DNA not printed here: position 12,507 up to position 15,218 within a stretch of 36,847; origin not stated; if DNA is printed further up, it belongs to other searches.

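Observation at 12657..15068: Orphan LanB-like enzyme: glutamylation/PEARL-type domain with no elimination domain, cyclase, transporter or precursor nearby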

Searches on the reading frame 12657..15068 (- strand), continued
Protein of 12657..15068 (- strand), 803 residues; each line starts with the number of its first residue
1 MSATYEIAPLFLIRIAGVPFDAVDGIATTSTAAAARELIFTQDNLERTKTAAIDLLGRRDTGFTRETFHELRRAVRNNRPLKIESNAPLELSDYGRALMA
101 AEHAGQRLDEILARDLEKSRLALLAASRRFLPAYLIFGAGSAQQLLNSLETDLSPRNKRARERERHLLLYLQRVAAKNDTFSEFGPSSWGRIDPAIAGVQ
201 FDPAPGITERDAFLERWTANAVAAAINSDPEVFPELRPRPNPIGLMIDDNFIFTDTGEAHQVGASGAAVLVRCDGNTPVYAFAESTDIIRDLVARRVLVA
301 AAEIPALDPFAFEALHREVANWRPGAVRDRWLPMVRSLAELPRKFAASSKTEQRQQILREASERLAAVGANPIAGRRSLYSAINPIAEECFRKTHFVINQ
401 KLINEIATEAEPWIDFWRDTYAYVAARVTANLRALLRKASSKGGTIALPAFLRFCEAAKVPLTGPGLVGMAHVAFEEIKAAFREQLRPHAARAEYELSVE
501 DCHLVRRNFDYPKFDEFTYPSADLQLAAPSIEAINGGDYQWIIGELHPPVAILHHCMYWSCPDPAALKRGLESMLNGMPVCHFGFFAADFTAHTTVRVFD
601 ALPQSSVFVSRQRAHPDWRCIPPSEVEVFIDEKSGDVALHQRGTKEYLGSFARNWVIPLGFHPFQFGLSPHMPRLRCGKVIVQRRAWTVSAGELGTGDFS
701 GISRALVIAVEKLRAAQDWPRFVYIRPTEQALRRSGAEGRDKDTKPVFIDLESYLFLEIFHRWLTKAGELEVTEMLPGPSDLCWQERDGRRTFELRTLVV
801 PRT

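Call 12: find_encoding_contigs(protein=P0017, flank=10000, max_places=3)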
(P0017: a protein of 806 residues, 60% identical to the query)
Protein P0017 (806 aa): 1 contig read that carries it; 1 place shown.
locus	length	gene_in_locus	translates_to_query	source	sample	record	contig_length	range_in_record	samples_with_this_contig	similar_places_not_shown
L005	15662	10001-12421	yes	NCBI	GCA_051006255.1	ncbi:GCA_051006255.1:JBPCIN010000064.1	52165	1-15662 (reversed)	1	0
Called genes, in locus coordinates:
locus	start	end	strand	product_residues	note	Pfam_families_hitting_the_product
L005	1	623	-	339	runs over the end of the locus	PF04613:LpxD, PF25084:LbH_EIF2B (weak), PF25087:GMPPB_C (faint), PF14602:Hexapep_2 (faint), PF00132:Hexapep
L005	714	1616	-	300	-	PF00274:Glycolytic (weak)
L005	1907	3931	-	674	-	PF00989:PAS (faint), PF08448:PAS_4 (faint), PF00512:HisKA, PF02518:HATPase_c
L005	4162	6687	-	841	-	PF01590:GAF (faint), PF00989:PAS, PF13596:PAS_10, PF00512:HisKA, PF02518:HATPase_c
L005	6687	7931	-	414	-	PF00109:ketoacyl-synt, PF00108:Thiolase_N, PF02801:Ketoacyl-synt_C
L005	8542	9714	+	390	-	PF00072:Response_reg, PF02518:HATPase_c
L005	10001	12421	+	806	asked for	PF04738:Lant_dehydr_N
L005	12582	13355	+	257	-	PF00142:Fer4_NifH (weak), PF01656:CbiA, PF02374:ArsA_ATPase (weak), PF06564:CBP_BcsQ, PF09140:MipZ (weak), PF10609:ParA, PF13614:AAA_31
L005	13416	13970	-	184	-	PF13302:Acetyltransf_3, PF00583:Acetyltransf_1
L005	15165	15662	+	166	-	PF13566:DUF4130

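Call 18: find_related_loci(query=A1, collection=genome_contigs, flank=10000)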
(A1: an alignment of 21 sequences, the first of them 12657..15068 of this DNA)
Query A1 (803 aa) in genome_contigs; peptide patterns used: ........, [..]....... (x = any residue, [..] = any of these).
277 stretches matched a pattern; 228 encode a relative of the query (tblastn E <= 1e-3); the best 80 are kept; 80 distinct loci.
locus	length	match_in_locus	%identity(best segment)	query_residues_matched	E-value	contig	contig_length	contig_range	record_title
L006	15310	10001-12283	79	1-762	0e+0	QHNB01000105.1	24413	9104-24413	MAG: Verrucomicrobia bacterium isolate AV86 14_0929_05_20cm_scaffold_10034_curated, whole genome shotgun sequence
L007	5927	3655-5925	65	1-759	0e+0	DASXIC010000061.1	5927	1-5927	MAG TPA_asm: Chthoniobacterales bacterium isolate SMAG_U5211 k141_2108321, whole genome shotgun sequence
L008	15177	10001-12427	58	1-802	0e+0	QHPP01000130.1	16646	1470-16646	MAG: Verrucomicrobia bacterium isolate AV26 14_0929_05_20cm_scaffold_935_curated, whole genome shotgun sequence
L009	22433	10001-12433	58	1-803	0e+0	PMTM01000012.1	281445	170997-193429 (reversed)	MAG: Spartobacteria bacterium isolate palsa_1382 73.20110700_P2D.48_contig_287, whole genome shotgun sequence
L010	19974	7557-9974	59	1-802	0e+0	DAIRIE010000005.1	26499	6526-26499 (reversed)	MAG TPA_asm: Chthoniobacterales bacterium isolate CTOTU21816 NODE_399_length_26499_cov_3.138973, whole genome shotgun se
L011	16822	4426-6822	59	1-802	0e+0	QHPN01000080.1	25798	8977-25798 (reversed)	MAG: Verrucomicrobia bacterium isolate AV28 14_1009_13_20cm_scaffold_311_curated, whole genome shotgun sequence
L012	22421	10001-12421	58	3-802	0e+0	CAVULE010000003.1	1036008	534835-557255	MAG: uncultured Verrucomicrobiae bacterium isolate MFD06526.bin.1.139 genome assembly, contig: contig_1354, whole genome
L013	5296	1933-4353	57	1-802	0e+0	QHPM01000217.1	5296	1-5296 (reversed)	MAG: Verrucomicrobia bacterium isolate AV29 14_0919_09_20cm_scaffold_5354_curated, whole genome shotgun sequence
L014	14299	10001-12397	58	1-802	0e+0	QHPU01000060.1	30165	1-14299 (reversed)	MAG: Verrucomicrobia bacterium isolate AV21 14_1009_09_20cm_scaffold_588_curated, whole genome shotgun sequence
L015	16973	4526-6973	58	1-802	0e+0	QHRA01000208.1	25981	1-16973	MAG: Verrucomicrobia bacterium isolate AV114 14_0919_09_20cm_scaffold_698_curated, whole genome shotgun sequence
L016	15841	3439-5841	58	5-802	0e+0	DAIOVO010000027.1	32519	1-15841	MAG TPA_asm: Chthoniobacterales bacterium isolate CTOTU21807 NODE_298_length_32519_cov_3.562654, whole genome shotgun se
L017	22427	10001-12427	58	1-802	0e+0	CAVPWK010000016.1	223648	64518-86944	MAG: uncultured Verrucomicrobiae bacterium isolate MFD00392.bin.2.120 genome assembly, contig: contig_66041, whole genom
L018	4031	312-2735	58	1-802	0e+0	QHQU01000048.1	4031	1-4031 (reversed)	MAG: Verrucomicrobia bacterium isolate AV12 14_0927_12_20cm_scaffold_34110_curated, whole genome shotgun sequence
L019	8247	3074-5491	57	3-802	0e+0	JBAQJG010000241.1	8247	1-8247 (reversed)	MAG: Chthoniobacterales bacterium isolate MFD06573_ilm_asm_bin11 k127_45314, whole genome shotgun sequence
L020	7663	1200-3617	57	3-802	0e+0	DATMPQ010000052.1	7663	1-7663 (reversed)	MAG TPA_asm: Chthoniobacterales bacterium isolate SMAG_U12906 k141_4187030, whole genome shotgun sequence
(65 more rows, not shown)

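Call 27: predict_structure(alignment_id=A1)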
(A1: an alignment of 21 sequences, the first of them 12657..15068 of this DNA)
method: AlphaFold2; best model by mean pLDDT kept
length: 803 residues; sequences in the alignment: 21
mean_pLDDT: 58.9   pTM: 0.43
mean pLDDT of the five models: 58.9, 57.9, 56.6, 52.2, 50.9
residues with pLDDT >= 90: 40; 70-90: 262; 50-70: 150; < 50: 351
segments of 3 or more residues with pLDDT < 50: 1-23, 130-146, 152-157, 161-194, 196-213, 306-309, 373-407, 463-468, 514-563, 584-594, 600-615, 658-671, 679-702, 717-803
pLDDT, mean of each block of 10 residues (from residue 1): 26 35 56 77 86 82 78 83 70 85 85 69 56 39 47 49 47 39 33 42 34 59 87 91 80 74 89 87 88 91 61 83 91 89 63 70 79 39 27 34 48 69 80 84 76 74 49 73 82 73 82 43 29 34 37 43 53 54 45 48 45 48 80 84 83 59 44 52 31 33 55 54 37 32 35 42 32 32 33 29 26
secondary structure, 60 per line:
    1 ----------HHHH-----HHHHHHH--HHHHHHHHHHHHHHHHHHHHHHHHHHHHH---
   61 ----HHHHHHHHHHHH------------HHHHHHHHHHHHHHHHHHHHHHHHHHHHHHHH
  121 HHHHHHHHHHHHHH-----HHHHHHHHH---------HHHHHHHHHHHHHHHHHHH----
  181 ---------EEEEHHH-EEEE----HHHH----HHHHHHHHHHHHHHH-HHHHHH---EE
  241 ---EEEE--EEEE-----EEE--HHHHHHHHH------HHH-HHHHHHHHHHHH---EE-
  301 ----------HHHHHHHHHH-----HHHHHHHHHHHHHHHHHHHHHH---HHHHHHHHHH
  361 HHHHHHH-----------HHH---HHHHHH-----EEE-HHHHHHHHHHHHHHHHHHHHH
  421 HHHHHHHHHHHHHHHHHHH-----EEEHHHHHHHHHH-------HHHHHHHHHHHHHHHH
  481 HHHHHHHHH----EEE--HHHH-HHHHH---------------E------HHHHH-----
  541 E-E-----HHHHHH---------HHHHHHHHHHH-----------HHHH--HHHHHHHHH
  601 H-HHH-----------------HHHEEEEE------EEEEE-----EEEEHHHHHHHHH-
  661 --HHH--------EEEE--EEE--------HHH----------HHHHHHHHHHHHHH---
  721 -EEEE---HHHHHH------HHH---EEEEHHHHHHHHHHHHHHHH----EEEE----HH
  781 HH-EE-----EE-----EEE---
elements in order (helices of 4 or more, strands of 3 or more residues): H11-14 H20-26 H29-57 H65-76 H89-134 H140-148 H158-176 E190-193 E198-201 H206-209 H214-228 H230-235 E244-247 E250-253 E259-261 H264-272 H283-294 H311-320 H326-347 H351-367 H385-390 E396-398 H400-439 E445-447 H448-457 H465-489 E494-496 H499-502 H504-508 H531-535 H549-554 H564-574 H586-589 H592-601 E626-630 E637-641 E647-650 H651-659 E674-677 E680-682 H704-717 E722-725 H729-734 E747-750 H751-766 E771-774 H779-782 E798-800

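Call 30: search_protein_representatives(protein=window:12657-15068:-)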
Query: 803 residues. Proteins with E-value up to 0.001 (for the whole library): 1931; up to 1e-10: 1190; up to 1e-30: 157. The best 150 are listed.
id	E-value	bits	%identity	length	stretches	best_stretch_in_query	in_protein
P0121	5.9e-270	914.4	52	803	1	4-803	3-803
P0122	9.1e-204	695.5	63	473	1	330-803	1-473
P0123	1.6e-192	658.3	44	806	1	4-802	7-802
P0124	9.4e-188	642.6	43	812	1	3-802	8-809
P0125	4.1e-182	623.9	41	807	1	1-801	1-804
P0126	6.2e-173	593.6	41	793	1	5-801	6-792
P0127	1.4e-171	589.1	42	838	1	2-802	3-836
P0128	5.8e-169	580.4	39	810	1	5-802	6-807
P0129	1.4e-168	579.1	39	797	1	4-801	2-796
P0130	2.4e-166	571.8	38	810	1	5-802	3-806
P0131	1.3e-164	566.1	38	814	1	1-800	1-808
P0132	9.7e-162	556.5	41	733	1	89-801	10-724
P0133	7.2e-159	547.1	70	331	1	474-803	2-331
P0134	7.4e-159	547.0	39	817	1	1-802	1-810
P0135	1.8e-157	542.4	40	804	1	5-801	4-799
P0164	1.5e-83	298.0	29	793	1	1-799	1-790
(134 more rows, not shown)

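Call 33: search_solved_structures(query=A2, max_evalue=1, show_alignments=4)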
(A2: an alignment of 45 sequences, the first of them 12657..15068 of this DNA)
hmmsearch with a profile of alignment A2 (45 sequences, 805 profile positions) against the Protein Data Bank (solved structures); distinct sequences matched with E-value up to 1: 5.
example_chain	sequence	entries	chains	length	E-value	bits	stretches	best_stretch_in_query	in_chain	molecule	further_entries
6ec7_A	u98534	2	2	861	4.9e-33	118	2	622-788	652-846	Lantibiotic dehydratase domain protein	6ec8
9jhq_A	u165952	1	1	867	4.1e-18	68.6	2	669-780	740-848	Goadsporin biosynthetic protein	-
2k3p_A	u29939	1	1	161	0.0012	20.8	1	410-496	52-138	TuSp1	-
9wgd_A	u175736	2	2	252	0.064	15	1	518-574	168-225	Molybdenum ABC transporter, periplasmic molybdate-binding protein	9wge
5sxy_A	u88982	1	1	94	0.066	15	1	255-302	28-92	Bifunctional coenzyme PQQ synthesis protein C/D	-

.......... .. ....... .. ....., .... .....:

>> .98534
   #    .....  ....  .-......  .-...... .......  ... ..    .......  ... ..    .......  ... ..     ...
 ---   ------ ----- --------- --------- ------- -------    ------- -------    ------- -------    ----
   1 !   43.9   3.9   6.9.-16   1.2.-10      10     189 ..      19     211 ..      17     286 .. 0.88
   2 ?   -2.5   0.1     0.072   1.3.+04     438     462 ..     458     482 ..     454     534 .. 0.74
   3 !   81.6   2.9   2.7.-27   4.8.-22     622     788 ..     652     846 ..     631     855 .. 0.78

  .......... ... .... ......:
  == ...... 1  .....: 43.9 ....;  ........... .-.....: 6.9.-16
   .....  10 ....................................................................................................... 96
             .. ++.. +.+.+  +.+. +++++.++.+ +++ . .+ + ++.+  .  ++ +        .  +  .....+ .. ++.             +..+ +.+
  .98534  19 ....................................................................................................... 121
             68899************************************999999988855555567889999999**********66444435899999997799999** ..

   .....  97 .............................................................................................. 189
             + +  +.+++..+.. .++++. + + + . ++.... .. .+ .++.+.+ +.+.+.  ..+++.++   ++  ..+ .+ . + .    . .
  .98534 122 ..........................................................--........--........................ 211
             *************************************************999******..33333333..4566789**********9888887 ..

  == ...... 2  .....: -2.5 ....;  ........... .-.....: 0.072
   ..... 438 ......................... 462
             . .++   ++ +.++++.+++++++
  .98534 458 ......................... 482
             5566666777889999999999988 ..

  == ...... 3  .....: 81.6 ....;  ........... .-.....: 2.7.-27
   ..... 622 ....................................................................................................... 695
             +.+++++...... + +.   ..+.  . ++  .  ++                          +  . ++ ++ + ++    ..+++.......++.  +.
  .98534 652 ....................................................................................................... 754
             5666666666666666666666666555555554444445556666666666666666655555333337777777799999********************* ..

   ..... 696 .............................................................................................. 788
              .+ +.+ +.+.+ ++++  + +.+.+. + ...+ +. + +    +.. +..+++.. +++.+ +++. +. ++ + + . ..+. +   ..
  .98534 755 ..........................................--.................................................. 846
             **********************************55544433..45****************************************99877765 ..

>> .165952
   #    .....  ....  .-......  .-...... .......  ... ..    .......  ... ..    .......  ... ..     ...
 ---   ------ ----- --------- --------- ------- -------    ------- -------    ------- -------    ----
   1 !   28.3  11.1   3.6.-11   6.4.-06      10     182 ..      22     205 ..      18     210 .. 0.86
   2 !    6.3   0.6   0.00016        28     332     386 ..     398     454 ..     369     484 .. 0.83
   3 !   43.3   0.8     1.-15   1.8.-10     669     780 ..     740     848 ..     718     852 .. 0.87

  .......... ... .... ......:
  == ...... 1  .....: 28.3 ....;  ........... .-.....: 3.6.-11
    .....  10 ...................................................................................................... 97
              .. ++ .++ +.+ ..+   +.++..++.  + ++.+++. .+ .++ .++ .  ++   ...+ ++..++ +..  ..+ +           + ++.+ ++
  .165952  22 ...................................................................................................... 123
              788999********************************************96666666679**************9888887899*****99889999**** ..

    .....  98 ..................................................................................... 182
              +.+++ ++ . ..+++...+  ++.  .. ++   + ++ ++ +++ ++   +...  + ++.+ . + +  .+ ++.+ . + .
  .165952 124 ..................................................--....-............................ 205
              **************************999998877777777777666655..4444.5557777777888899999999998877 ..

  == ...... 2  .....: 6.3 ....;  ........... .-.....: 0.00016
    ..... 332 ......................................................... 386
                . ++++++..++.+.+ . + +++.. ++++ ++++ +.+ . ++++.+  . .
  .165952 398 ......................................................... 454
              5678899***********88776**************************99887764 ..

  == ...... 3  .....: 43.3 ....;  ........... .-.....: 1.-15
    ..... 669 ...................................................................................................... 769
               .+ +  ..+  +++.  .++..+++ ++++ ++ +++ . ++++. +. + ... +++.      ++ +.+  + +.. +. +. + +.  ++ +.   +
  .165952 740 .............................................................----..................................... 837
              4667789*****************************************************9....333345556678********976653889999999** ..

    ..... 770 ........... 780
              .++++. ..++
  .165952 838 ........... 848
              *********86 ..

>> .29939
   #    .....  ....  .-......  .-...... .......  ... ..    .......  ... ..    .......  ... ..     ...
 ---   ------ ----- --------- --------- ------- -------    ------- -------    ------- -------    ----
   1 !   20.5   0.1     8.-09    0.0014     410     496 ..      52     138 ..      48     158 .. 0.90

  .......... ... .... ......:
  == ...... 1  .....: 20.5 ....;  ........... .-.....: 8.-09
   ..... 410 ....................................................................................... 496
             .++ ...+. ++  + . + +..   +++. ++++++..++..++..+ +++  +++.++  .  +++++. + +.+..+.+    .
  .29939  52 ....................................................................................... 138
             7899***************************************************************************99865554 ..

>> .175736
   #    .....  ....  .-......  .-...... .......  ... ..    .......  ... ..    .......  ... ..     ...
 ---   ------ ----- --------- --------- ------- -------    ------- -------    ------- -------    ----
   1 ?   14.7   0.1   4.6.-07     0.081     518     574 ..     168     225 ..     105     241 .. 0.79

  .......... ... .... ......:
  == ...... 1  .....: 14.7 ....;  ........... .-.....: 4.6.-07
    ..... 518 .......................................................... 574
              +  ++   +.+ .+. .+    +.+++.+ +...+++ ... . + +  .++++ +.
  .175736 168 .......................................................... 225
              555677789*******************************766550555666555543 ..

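Call 39: find_encoding_contigs(protein=P0123, flank=10000, max_places=2)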
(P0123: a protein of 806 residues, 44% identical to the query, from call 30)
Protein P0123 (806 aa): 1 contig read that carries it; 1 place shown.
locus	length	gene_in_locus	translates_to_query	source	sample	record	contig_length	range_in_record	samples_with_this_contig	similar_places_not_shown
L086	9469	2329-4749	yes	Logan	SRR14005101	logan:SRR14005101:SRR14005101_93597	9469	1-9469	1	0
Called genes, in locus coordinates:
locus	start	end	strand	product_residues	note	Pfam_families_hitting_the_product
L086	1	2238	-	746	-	?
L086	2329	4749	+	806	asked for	PF04738:Lant_dehydr_N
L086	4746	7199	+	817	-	PF04738:Lant_dehydr_N (weak)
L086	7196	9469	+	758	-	?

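Call 40: find_encoding_contigs(protein=P0164, flank=10000, max_places=2)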
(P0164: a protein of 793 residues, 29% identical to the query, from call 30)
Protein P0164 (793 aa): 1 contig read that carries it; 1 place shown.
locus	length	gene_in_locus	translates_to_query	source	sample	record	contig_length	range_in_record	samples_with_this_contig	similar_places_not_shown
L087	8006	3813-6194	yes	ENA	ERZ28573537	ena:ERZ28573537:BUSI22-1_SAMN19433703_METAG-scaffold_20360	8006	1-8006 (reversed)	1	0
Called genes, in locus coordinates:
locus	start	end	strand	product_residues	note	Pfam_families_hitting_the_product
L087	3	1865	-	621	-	?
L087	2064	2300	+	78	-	-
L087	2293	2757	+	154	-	PF00501:AMP-binding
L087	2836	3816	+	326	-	PF00501:AMP-binding, PF13193:AMP-binding_C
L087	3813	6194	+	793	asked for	PF04738:Lant_dehydr_N (weak)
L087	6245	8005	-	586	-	?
